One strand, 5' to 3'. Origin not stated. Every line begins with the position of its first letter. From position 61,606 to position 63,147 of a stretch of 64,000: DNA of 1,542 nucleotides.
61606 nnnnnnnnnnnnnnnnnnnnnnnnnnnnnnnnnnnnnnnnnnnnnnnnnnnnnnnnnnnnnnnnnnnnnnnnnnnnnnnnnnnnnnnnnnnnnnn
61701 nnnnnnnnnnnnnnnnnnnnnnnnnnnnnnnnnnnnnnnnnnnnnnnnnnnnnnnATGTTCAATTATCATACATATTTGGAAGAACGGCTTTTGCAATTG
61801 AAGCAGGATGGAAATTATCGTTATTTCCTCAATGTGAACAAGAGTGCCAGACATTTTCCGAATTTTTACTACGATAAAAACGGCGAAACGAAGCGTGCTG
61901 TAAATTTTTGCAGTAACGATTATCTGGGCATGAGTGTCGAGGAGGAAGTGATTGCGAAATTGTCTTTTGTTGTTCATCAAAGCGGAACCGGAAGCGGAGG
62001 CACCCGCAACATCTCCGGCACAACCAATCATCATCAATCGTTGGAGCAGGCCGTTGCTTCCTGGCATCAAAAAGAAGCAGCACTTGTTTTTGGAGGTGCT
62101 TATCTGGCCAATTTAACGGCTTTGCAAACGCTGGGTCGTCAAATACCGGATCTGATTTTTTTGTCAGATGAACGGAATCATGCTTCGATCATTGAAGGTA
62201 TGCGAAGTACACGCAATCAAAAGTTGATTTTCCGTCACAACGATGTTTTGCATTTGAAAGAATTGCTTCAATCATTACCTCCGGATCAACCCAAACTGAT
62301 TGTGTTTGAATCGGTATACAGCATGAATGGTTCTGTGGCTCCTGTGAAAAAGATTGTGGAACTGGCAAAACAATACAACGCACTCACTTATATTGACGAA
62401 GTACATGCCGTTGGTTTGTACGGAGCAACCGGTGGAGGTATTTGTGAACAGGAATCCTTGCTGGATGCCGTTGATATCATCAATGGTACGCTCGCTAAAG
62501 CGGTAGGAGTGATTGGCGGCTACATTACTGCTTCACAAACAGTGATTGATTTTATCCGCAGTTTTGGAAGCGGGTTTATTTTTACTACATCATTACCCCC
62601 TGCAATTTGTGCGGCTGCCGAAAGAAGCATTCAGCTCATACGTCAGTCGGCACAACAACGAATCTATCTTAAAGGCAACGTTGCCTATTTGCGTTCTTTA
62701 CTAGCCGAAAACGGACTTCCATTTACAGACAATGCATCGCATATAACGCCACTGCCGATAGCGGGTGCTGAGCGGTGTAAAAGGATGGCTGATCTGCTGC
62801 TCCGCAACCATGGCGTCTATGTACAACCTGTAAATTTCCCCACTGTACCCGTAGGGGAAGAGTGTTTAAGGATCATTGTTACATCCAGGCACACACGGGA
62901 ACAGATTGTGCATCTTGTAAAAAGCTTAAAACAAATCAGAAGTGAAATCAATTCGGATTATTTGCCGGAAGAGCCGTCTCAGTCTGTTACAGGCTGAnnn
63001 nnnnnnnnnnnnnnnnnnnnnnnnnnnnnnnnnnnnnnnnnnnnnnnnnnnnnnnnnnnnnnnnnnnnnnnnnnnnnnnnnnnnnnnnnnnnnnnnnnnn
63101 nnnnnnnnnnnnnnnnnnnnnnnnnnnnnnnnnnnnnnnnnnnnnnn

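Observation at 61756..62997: Shemin-pathway 5-aminolevulinate synthase in a Bacteroidota genome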

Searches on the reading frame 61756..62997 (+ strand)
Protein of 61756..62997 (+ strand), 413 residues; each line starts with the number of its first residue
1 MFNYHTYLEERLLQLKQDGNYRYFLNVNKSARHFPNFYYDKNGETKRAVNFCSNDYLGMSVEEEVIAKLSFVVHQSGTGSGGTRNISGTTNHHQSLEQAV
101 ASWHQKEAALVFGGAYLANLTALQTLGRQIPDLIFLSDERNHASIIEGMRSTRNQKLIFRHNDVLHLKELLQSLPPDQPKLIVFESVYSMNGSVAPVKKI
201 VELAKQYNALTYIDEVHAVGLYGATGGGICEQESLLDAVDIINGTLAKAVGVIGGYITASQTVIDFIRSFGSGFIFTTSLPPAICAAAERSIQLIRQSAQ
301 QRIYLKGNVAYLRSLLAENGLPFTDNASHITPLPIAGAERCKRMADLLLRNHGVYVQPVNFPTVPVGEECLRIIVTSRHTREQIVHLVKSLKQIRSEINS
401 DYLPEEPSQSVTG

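Call 3: search_protein_families(library=ncbifam, proteins=[window:61756-62994:+], max_evalue=0.00001)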
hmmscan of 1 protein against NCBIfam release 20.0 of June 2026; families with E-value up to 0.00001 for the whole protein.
window:61756-62994:+ (413 aa): 11 families
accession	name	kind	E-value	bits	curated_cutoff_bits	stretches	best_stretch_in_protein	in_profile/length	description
TIGR01821.1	5aminolev_synth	equivalog_domain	2.3e-155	517.4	338.55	1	2-399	1-398/402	5-aminolevulinate synthase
TIGR00858.1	bioF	equivalog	3.5e-99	332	426.45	1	44-391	19-364/365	8-amino-7-oxononanoate synthase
NF005394.0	PRK06939.1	equivalog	3.1e-92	309.4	460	1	4-398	5-394/397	glycine C-acetyltransferase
TIGR01825.1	gly_Cac_T_rel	subfamily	2.5e-86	289.8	535.4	1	44-397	31-381/385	BioF/Kbl family PLP-dependent acyltransferase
NF047599.1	SerpalmtaseBetaP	equivalog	1.4e-79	267.6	500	1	45-398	42-393/394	serine palmitoyltransferase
NF047600.1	SerpalmtaseCFB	equivalog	3.3e-78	263.1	640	1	14-399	17-393/395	serine palmitoyltransferase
TIGR01822.1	2am3keto_CoA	equivalog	3.6e-75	253.3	493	1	45-397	37-389/393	glycine C-acetyltransferase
NF047603.1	SerpalmtaseAlphaP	equivalog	8.2e-67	225.6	670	1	46-389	45-387/399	serine palmitoyltransferase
NF005526.0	PRK07179.1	equivalog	4.8e-51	173.6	428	1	45-400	53-401/407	alpha-hydroxyketone-type quorum-sensing autoinducer synthase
NF005697.0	PRK07505.1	subfamily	3.6e-40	137.8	342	1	44-399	46-403/405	hypothetical protein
NF004608.1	PRK05937.1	equivalog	3.7e-40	137.8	399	1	47-395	3-346/366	8-amino-7-oxononanoate synthase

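Call 4: search_protein_families(library=pfam, proteins=[window:61756-62994:+])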
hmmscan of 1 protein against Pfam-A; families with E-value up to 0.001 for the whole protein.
window:61756-62994:+ (413 aa): 2 families
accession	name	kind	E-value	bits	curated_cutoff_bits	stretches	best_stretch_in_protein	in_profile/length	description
PF00155.27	Aminotran_1_2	-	2.9e-60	204.8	19.7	1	48-391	3-361/361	Aminotransferase class I and II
PF00266.25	Aminotran_5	-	1.2e-05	24.9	21.5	1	89-220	41-181/371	Aminotransferase class-V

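Call 6: search_solved_structures(query=window:61756-62994:+, show_alignments=2, max_evalue=1e-30)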
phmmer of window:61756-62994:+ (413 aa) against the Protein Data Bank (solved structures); distinct sequences matched with E-value up to 1e-30: 39.
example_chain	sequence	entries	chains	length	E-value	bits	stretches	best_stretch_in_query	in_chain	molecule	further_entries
7x98_A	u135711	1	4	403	2.9e-113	382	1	3-397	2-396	5-aminolevulinate synthase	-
2bwn_A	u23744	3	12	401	9.3e-112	377.1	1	3-391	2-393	5-AMINOLEVULINATE SYNTHASE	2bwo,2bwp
5qqq_B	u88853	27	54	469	1.4e-107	363.4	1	1-390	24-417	5-aminolevulinate synthase, erythroid-specific, mitochondrial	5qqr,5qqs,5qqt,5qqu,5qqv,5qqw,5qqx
8eim_A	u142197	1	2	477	4.2e-100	338.7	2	2-232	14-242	5-aminolevulinate synthase, mitochondrial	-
5txr_B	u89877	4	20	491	4.7e-100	338.6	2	2-232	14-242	5-aminolevulinate synthase, mitochondrial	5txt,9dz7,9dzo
8s1y_A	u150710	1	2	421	2.4e-63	217.7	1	44-393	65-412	8-amino-7-oxononanoate synthase/2-amino-3-ketobutyrate coenzyme A ligase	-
7poa_A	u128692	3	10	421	2.4e-63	217.7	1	44-393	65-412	8-amino-7-oxononanoate synthase/2-amino-3-ketobutyrate coenzyme A ligase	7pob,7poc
3a2b_A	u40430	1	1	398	1.7e-56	195.2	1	15-394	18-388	Serine palmitoyltransferase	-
8guh_A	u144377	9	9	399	1.7e-56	195.2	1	15-394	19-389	Serine palmitoyltransferase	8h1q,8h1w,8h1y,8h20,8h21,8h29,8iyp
3tqx_A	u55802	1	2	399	6.2e-56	193.3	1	41-397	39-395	2-amino-3-ketobutyrate coenzyme A ligase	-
7v58_A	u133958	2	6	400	2.4e-55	191.4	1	45-390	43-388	2-amino-3-ketobutyrate coenzyme A ligase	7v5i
2jgt_A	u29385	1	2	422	8e-55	189.7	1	53-386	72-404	SERINE PALMITOYLTRANSFERASE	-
2jg2_A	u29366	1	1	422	8e-55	189.7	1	53-386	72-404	SERINE PALMITOYLTRANSFERASE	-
2w8j_A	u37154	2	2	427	8.2e-55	189.6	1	53-386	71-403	SERINE PALMITOYLTRANSFERASE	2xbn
2w8v_A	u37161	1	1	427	1.6e-54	188.7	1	53-386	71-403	SERINE PALMITOYLTRANSFERASE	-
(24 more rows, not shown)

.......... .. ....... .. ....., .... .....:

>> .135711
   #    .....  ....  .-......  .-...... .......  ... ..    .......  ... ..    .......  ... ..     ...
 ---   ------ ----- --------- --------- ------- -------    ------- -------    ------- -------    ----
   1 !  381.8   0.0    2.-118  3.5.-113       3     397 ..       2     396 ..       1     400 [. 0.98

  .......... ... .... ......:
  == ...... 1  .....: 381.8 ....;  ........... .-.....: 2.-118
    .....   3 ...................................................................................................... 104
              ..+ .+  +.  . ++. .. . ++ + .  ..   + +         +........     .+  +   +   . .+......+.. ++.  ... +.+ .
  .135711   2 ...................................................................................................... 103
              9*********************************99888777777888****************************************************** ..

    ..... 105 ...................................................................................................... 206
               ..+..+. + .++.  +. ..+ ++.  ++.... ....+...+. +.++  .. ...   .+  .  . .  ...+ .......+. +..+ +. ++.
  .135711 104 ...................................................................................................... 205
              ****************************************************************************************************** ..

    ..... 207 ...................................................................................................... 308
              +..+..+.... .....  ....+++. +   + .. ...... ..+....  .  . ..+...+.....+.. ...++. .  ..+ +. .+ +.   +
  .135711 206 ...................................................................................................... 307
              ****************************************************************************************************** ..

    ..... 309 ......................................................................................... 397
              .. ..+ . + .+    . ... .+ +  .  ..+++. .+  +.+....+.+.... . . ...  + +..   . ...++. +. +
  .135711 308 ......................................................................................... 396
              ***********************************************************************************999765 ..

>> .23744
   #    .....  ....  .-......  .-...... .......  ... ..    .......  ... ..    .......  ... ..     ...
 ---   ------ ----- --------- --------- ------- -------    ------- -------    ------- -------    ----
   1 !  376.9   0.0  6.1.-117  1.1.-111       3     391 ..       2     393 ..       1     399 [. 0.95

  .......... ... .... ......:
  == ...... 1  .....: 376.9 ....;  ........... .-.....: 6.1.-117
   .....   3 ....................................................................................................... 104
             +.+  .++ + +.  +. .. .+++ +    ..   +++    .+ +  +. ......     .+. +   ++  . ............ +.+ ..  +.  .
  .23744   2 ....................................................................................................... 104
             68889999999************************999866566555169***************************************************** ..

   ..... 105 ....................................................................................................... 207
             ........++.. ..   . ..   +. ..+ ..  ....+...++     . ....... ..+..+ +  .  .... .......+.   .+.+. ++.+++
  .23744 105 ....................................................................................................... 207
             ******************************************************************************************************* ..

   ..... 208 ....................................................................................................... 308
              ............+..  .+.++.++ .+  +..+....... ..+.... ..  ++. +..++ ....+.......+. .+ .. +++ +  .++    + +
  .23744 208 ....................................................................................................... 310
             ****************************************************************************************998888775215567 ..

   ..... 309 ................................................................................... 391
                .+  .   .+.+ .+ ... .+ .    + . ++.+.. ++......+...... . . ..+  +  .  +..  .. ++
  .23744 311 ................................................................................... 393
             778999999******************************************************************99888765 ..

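Call 9: find_homologous_proteins(query=window:61756-62994:+, max_evalue=1e-40)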
Query window:61756-62994:+ (413 aa): 8000 proteins with E <= 1e-40 among 8000 candidates; the best 120 are listed.
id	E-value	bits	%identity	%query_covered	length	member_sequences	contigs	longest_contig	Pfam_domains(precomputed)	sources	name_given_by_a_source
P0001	7.1e-272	919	99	100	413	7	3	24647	PF00155.28,PF00266.26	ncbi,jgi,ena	jgi:5-aminolevulinate synthase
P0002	1.5e-265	898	96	100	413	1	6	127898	PF00155.28,PF00266.26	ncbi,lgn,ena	-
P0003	3.2e-204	696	75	97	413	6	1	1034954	PF00155.28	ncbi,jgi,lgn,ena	-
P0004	1.8e-203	694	74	100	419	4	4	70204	PF00155.28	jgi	jgi:5-aminolevulinate synthase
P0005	3.2e-203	693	74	100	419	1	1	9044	PF00155.28,PF00266.26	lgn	-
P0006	2.0e-202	690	73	100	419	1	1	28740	PF00155.28,PF00266.26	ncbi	-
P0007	1.4e-201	688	72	100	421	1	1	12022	PF00155.28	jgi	jgi:5-aminolevulinate synthase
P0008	2.4e-201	687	73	100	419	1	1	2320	PF00155.28,PF00266.26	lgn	-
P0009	3.9e-201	686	72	100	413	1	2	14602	PF00155.28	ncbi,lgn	-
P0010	6.3e-201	686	74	98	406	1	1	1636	PF00155.28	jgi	jgi:5-aminolevulinate synthase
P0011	1.4e-200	684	72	100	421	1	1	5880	PF00155.28,PF00266.26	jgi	jgi:5-aminolevulinate synthase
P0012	1.6e-200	684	72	99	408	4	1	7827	PF00155.28,PF00266.26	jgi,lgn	-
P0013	1.7e-200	684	71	100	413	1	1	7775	PF00155.28,PF00266.26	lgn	-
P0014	6.4e-200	682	71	100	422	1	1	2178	PF00155.28,PF00266.26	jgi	jgi:5-aminolevulinate synthase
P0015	7.3e-200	682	71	100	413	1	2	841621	PF00155.28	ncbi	-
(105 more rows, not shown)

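Call 10: find_related_loci(query=window:61756-62994:+, collection=genome_contigs, flank=10000)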
Query window:61756-62994:+ (413 aa) in genome_contigs; peptide patterns used: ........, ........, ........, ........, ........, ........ (x = any residue, [..] = any of these).
174 stretches matched a pattern; 126 encode a relative of the query (tblastn E <= 1e-3); the best 80 are kept; 80 distinct loci.
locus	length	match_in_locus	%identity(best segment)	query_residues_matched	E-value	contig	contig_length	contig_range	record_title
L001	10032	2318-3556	96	1-413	0e+0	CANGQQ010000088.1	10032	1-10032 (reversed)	MAG: Chitinophagaceae bacterium isolate RE-15aug16-324 genome assembly, contig: RE-15aug16-C11174, whole genome shotgun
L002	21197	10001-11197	75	14-412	0e+0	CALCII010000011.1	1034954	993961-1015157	MAG TPA_asm: uncultured Chitinophagaceae bacterium isolate SRR5576004_bin.106_CONCOCT_v1.1_MAG genome assembly, contig:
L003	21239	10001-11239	73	1-413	0e+0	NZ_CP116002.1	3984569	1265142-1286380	Lacibacter sp. MH-610 chromosome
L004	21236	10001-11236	72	1-412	0e+0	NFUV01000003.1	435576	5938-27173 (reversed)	Chitinophagaceae bacterium IBVUCB2 contig000003, whole genome shotgun sequence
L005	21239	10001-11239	70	1-413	0e+0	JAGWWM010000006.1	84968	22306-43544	MAG: Bacteroidetes bacterium isolate REEB443 contig-150_366, whole genome shotgun sequence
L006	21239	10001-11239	69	1-413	0e+0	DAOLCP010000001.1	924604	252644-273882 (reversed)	MAG TPA_asm: Lacibacter sp. isolate AMR_MDS_0131 NODE_1_length_924604_cov_20.857567, whole genome shotgun sequence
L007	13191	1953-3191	70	1-413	0e+0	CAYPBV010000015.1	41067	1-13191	MAG TPA_asm: uncultured Chitinophagaceae bacterium isolate binchicken_co311_65 genome assembly, contig: NODE_1617_length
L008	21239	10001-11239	71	1-413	0e+0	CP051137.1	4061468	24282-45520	MAG: Lacibacter sp. isolate Ana54 chromosome, complete genome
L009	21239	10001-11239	69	1-413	0e+0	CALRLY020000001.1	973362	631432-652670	MAG: Chitinophaga pinensis isolate JJ-DHS1A4C2-339-5-mx-bin520 genome assembly, contig: JJ-OR15-03-C2, whole genome shot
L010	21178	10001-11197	72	15-413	0e+0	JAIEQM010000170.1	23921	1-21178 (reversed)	MAG: Chitinophagaceae bacterium isolate co.spades.DASTOOL.2.5kb_151 c_000000438684, whole genome shotgun sequence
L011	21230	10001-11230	71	4-413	0e+0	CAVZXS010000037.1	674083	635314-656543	MAG: uncultured Bacteroidetes bacterium isolate MFD04651.bin.1.29 genome assembly, contig: contig_8907, whole genome sho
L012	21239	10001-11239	68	1-413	0e+0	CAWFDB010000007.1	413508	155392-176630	MAG: uncultured Bacteroidetes bacterium isolate MFD04716.bin.2.173 genome assembly, contig: contig_59325, whole genome s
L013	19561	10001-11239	66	1-413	0e+0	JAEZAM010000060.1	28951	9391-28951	MAG: Bacteroidetes bacterium isolate OH_CBrB_150 k127_3706564, whole genome shotgun sequence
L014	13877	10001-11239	65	1-413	0e+0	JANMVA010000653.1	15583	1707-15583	MAG: Saprospiraceae bacterium isolate SOY_1_B_metabat.152 SOY_1_B_k141_2884844, whole genome shotgun sequence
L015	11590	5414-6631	65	6-411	0e+0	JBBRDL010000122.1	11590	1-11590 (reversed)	MAG: Chitinophagales bacterium isolate Co_metawrap_2450 Cmw_2450_k141_16928239_length_11590_cov_31.9892, whole genome sh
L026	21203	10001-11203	61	2-401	1e-166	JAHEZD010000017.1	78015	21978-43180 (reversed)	MAG: Chitinophagaceae bacterium isolate nzgw143 NODE_135_length_78016_cov_3.891097, whole genome shotgun sequence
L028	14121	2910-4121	58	2-404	2e-160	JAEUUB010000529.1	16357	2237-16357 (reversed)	MAG: Cyclobacteriaceae bacterium isolate new MAG-344 k141_968380, whole genome shotgun sequence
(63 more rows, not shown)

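Call 31: search_protein_families(library=pfam, proteins=[L001:3504-5027:+, L003:11187-12734:+, L028:4096-5373:+], max_evalue=0.01)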
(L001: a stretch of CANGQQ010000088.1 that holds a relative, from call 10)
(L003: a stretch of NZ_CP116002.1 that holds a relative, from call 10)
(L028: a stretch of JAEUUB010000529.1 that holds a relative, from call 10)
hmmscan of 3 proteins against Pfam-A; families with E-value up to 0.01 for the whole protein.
L001:3504-5027:+ (508 aa): 1 family
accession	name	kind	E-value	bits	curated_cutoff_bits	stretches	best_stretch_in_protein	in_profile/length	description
PF01379.25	Porphobil_deam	-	8.3e-44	150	22.1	1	4-232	1-204/207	Porphobilinogen deaminase, dipyromethane cofactor binding domain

L003:11187-12734:+ (516 aa): 1 family
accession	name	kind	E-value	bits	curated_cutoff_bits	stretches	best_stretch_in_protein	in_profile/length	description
PF01379.25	Porphobil_deam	-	2.8e-44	151.6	22.1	1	4-239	1-203/207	Porphobilinogen deaminase, dipyromethane cofactor binding domain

L028:4096-5373:+ (426 aa): 1 family
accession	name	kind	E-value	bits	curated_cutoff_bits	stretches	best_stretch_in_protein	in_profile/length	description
PF01379.25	Porphobil_deam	-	4.9e-52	176.9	22.1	1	4-234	1-206/207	Porphobilinogen deaminase, dipyromethane cofactor binding domain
